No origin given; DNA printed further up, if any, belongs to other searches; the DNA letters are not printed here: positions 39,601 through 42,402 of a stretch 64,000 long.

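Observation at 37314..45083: Self-sufficient DHA-kinase operon: tetR, then dhaK-dhaL-dhaM(EIIA-HPr-full EI)-glpK2-orphan SBP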

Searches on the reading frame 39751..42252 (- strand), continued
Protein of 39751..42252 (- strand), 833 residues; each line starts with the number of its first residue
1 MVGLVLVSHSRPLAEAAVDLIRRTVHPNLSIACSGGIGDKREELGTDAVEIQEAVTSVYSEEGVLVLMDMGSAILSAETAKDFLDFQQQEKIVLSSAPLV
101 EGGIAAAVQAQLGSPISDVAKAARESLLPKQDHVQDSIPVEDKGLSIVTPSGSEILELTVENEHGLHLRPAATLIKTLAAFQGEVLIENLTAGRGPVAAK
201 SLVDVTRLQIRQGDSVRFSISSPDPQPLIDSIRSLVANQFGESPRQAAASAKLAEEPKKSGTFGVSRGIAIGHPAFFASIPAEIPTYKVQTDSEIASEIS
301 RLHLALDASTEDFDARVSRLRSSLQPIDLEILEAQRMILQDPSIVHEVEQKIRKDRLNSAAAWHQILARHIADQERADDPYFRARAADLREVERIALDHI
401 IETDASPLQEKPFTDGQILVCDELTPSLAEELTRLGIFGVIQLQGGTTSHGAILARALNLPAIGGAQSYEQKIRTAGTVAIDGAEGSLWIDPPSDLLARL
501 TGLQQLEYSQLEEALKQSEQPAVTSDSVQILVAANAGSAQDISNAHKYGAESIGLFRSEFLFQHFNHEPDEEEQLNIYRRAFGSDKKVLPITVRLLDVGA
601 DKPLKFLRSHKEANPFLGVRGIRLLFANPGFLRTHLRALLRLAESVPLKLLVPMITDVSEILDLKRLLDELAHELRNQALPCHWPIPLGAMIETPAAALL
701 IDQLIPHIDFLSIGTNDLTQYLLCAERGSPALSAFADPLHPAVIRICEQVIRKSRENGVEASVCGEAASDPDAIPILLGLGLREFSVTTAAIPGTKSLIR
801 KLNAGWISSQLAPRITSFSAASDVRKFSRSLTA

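Call 14: find_encoding_contigs(protein=P0091, flank=8000, max_places=2)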
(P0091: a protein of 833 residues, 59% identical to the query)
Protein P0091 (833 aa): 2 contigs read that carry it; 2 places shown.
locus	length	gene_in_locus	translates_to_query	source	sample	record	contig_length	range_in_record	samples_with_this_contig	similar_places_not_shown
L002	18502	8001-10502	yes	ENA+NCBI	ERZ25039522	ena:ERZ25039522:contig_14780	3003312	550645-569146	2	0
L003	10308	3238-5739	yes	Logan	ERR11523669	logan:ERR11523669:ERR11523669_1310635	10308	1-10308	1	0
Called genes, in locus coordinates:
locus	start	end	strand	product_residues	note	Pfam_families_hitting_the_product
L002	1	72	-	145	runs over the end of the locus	PF08899:DUF1844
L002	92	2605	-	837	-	PF00675:Peptidase_M16, PF05193:Peptidase_M16_C, PF00675:Peptidase_M16, PF05193:Peptidase_M16_C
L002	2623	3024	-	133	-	-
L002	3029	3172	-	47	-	-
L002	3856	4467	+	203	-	PF03734:YkuD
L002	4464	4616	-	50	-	-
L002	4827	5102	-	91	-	PF04226:Transgly_assoc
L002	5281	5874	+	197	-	PF00440:TetR_N, PF17937:TetR_C_28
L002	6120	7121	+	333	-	PF02733:Dak1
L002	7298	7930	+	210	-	PF02734:Dak2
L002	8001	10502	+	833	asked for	PF03610:EIIA-man, PF00381:PTS-HPr, PF05524:PEP-utilisers_N, PF00391:PEP-utilizers, PF02896:PEP-utilizers_C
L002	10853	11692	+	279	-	PF00230:MIP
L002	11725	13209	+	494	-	PF00370:FGGY_N, PF02782:FGGY_C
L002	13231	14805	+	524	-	PF01494:FAD_binding_3 (faint), PF00890:FAD_binding_2 (weak), PF01266:DAO, PF12831:FAD_oxidored, PF16901:DAO_C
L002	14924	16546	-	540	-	PF06609:TRI12 (weak), PF00083:Sugar_tr, PF07690:MFS_1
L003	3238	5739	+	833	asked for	PF03610:EIIA-man, PF00381:PTS-HPr, PF05524:PEP-utilisers_N, PF00391:PEP-utilizers, PF02896:PEP-utilizers_C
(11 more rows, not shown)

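Call 15: find_encoding_contigs(protein=P0013, flank=8000, max_places=2)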
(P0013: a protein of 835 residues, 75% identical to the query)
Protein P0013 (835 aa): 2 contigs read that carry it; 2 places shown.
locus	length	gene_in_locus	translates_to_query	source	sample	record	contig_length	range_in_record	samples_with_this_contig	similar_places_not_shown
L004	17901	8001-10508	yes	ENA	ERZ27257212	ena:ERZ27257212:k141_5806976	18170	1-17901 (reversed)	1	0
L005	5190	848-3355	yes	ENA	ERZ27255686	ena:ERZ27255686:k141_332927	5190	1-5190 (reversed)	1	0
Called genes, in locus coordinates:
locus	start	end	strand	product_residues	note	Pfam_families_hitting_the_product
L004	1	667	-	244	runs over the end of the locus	PF03968:LptD_N (weak)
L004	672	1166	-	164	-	-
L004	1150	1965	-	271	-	PF00793:DAHP_synth_1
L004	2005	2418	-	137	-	PF08899:DUF1844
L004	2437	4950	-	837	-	PF00675:Peptidase_M16, PF05193:Peptidase_M16_C, PF00675:Peptidase_M16, PF05193:Peptidase_M16_C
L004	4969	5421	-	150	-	-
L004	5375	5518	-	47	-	-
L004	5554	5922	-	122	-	PF09723:Zn_ribbon_8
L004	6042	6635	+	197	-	PF03734:YkuD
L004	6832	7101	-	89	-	PF04226:Transgly_assoc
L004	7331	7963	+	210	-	PF00440:TetR_N, PF17937:TetR_C_28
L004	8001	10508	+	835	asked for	PF03610:EIIA-man, PF00381:PTS-HPr, PF05524:PEP-utilisers_N, PF00391:PEP-utilizers, PF02896:PEP-utilizers_C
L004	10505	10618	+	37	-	-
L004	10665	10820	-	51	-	-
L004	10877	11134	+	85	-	PF02604:PhdYeFM_antitox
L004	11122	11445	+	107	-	PF05016:ParE_toxin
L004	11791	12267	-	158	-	-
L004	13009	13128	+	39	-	-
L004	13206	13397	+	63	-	-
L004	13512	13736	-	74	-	-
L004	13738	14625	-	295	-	-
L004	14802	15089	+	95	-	PF13366:PDDEXK_3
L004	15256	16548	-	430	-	PF00764:Arginosuc_synth, PF20979:Arginosuc_syn_C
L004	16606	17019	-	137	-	-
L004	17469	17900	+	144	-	?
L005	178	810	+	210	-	PF00440:TetR_N, PF17937:TetR_C_28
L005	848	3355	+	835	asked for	PF03610:EIIA-man, PF00381:PTS-HPr, PF05524:PEP-utilisers_N, PF00391:PEP-utilizers, PF02896:PEP-utilizers_C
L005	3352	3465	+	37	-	-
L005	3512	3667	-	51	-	-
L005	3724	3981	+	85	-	PF02604:PhdYeFM_antitox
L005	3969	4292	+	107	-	PF05016:ParE_toxin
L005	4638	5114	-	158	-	-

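Call 27: search_solved_structures(query=window:39751-42252:-, max_evalue=1e-10, show_alignments=2)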
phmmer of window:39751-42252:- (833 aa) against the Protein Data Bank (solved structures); distinct sequences matched with E-value up to 1e-10: 31.
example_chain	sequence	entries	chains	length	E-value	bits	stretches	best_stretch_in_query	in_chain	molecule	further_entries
2hro_A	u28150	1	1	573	1.9e-96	327.4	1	290-818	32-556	Phosphoenolpyruvate-protein phosphotransferase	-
2wqd_A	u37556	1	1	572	9.2e-92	311.9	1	266-814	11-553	PHOSPHOENOLPYRUVATE-PROTEIN PHOSPHOTRANSFERASE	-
2hwg_A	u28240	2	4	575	4e-91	309.8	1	266-804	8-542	Phosphoenolpyruvate-protein phosphotransferase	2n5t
2kx9_A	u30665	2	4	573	4.6e-91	309.6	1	266-804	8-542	Phosphoenolpyruvate-protein phosphotransferase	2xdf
2l5h_A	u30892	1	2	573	6e-90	305.9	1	266-804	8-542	Phosphoenolpyruvate-protein phosphotransferase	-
2xz7_A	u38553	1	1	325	1.7e-69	238.3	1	513-829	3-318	PHOSPHOENOLPYRUVATE-PROTEIN KINASE (PTS SYSTEM EI COMPONENT IN BACTERIA)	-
2bg5_A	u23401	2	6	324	1.8e-69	238.2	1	513-829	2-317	PHOSPHOENOLPYRUVATE-PROTEIN KINASE | PHOSPHOENOLPYRUVATE-PROTEIN KINASE (PTS SYSTEM EI COMPONENT IN BACTERIA)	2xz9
6vbj_A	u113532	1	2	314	4.5e-67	230.3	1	522-829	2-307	Phosphoenolpyruvate-protein phosphotransferase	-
6v9k_A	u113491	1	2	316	2.3e-62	214.7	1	522-804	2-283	Phosphoenolpyruvate-protein phosphotransferase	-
6vu0_A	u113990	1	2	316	1.1e-61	212.4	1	522-804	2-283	PEP-protein phosphotransferase system enzyme I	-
8a8e_A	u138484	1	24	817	4.1e-42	147.8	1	404-793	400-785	Phosphoenolpyruvate synthase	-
9dae_A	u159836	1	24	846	3.4e-27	98.4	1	409-802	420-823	Phosphoenolpyruvate synthase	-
5woy_A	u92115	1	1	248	1.5e-23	86.3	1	265-494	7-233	Phosphoenolpyruvate-protein phosphotransferase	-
1eza_A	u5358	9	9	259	7.4e-21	77.5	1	266-516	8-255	ENZYME I | PHOSPHOTRANSFERASE SYSTEM, ENZYME I | PROTEIN (PHOSPHOTRANSFER SYSTEM, ENZYME I)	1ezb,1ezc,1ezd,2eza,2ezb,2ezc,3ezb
1zym_A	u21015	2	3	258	8.2e-21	77.3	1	266-514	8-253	ENZYME I | Phosphoenolpyruvate-protein phosphotransferase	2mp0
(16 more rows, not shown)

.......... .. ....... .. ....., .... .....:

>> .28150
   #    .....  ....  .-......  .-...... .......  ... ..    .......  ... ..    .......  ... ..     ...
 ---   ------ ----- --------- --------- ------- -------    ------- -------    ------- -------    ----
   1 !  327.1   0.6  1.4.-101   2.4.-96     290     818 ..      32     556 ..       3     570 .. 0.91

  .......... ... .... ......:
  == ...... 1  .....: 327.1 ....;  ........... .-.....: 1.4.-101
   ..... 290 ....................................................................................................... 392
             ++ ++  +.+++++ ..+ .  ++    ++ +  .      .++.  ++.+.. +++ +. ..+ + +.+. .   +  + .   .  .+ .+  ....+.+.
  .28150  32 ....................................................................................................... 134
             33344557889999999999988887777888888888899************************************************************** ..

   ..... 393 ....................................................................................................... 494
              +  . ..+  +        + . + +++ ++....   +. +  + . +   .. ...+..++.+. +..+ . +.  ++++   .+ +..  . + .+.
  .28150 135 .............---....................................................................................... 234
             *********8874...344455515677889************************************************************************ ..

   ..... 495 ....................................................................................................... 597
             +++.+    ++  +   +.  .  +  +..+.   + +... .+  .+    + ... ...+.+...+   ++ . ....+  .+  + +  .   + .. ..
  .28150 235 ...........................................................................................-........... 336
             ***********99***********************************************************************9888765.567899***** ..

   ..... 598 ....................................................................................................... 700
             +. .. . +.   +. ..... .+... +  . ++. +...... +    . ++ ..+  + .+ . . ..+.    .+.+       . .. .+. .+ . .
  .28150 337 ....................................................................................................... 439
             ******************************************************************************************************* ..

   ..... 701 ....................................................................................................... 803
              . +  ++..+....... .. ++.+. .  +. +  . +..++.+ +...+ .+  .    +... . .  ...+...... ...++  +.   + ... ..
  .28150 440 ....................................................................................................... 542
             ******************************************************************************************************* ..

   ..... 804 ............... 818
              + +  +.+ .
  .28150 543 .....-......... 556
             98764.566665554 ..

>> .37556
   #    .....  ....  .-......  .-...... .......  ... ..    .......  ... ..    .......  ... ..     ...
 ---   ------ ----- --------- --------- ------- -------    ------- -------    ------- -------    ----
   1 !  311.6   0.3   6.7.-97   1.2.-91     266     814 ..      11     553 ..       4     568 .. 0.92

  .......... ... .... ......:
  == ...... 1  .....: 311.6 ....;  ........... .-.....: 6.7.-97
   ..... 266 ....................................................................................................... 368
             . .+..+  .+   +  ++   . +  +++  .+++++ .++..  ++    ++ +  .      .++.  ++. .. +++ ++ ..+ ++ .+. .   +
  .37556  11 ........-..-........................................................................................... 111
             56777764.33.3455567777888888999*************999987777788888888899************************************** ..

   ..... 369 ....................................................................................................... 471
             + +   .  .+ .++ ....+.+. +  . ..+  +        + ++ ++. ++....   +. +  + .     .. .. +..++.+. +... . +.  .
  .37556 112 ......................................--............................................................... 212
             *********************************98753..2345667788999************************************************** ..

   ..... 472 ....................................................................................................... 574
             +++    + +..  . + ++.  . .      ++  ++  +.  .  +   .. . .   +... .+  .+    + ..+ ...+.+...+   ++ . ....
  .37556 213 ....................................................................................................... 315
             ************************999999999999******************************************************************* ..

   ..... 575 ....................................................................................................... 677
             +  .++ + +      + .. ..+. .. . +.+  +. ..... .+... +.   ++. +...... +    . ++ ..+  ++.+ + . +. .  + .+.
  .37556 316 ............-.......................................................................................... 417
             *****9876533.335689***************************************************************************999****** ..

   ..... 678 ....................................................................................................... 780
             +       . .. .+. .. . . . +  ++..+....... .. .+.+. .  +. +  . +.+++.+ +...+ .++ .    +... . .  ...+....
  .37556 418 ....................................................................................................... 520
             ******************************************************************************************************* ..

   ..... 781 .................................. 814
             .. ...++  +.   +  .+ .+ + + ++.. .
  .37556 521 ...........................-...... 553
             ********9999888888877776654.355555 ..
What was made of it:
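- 39751..41463 (-): dhaM, complete Enzyme I (residues 264-833: N-terminal HPr-binding domain, mobile His450 domain, PEP-binding barrel with Cys764). Full-length alignment to EI structures 2hro and 2wqd (call 27).
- On Enzyme I of the PTS (TIGR01417 PTS_I_fam): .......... and SVCGE align with EI structures 2hro and 2wqd (call 27).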

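Call 28: find_related_loci(query=window:39751-42252:-, collection=genome_contigs, flank=10000)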
Query window:39751-42252:- (833 aa) in genome_contigs; peptide patterns used: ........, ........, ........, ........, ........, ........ (x = any residue, [..] = any of these).
103 stretches matched a pattern; 2 encode a relative of the query (tblastn E <= 1e-3); 2 distinct loci.
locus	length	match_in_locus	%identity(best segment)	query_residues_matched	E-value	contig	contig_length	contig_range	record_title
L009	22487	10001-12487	50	1-831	0e+0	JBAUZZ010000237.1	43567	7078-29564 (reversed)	MAG: Chthoniobacterales bacterium isolate MFD10071_ilm_asm_bin10 k127_194327, whole genome shotgun sequence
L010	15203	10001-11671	32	266-827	7e-72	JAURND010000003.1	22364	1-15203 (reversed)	MAG: Gammaproteobacteria bacterium isolate SFB_Oligo_Co_74 k141_97281, whole genome shotgun sequence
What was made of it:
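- Tried and rejected: genome_contigs scan with DhaM (call 28).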

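Call 62: find_related_loci(query=A2, collection=metagenome_contigs, flank=7000)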
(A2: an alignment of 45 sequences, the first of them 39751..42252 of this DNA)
Query A2 (833 aa) in metagenome_contigs; peptide patterns used: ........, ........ (x = any residue, [..] = any of these).
600 stretches matched a pattern (row limit reached: there are more); 594 encode a relative of the query (tblastn E <= 1e-3); the best 80 are kept; 80 distinct loci.
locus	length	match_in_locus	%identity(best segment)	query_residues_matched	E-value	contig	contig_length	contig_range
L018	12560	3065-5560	61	1-832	0e+0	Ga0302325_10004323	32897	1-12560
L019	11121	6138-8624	40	1-833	2e-175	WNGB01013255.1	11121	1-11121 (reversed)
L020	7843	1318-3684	39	2-803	1e-152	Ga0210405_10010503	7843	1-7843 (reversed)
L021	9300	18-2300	38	44-805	4e-147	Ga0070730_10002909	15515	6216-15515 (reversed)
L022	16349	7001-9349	39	1-802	1e-141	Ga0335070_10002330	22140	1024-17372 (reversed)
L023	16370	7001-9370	36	1-800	2e-132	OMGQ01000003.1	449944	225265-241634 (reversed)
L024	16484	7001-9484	37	1-833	6e-132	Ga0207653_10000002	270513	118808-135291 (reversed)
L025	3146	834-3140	37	1-796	1e-130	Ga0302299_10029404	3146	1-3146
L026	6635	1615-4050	37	2-831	7e-123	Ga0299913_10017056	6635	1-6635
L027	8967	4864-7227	38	1-809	2e-121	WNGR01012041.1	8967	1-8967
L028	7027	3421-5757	34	1-802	8e-108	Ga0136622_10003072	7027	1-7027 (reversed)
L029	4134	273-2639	37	2-804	2e-104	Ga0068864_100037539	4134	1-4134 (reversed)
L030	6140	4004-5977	34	158-827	5e-102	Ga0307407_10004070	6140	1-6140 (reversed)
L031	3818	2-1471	39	316-803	2e-103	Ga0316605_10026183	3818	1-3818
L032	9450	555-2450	36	158-803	6e-101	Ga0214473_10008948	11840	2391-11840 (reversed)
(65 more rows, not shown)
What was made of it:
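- Tried and rejected: metagenome_contigs scan with alignment A2 (call 62).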
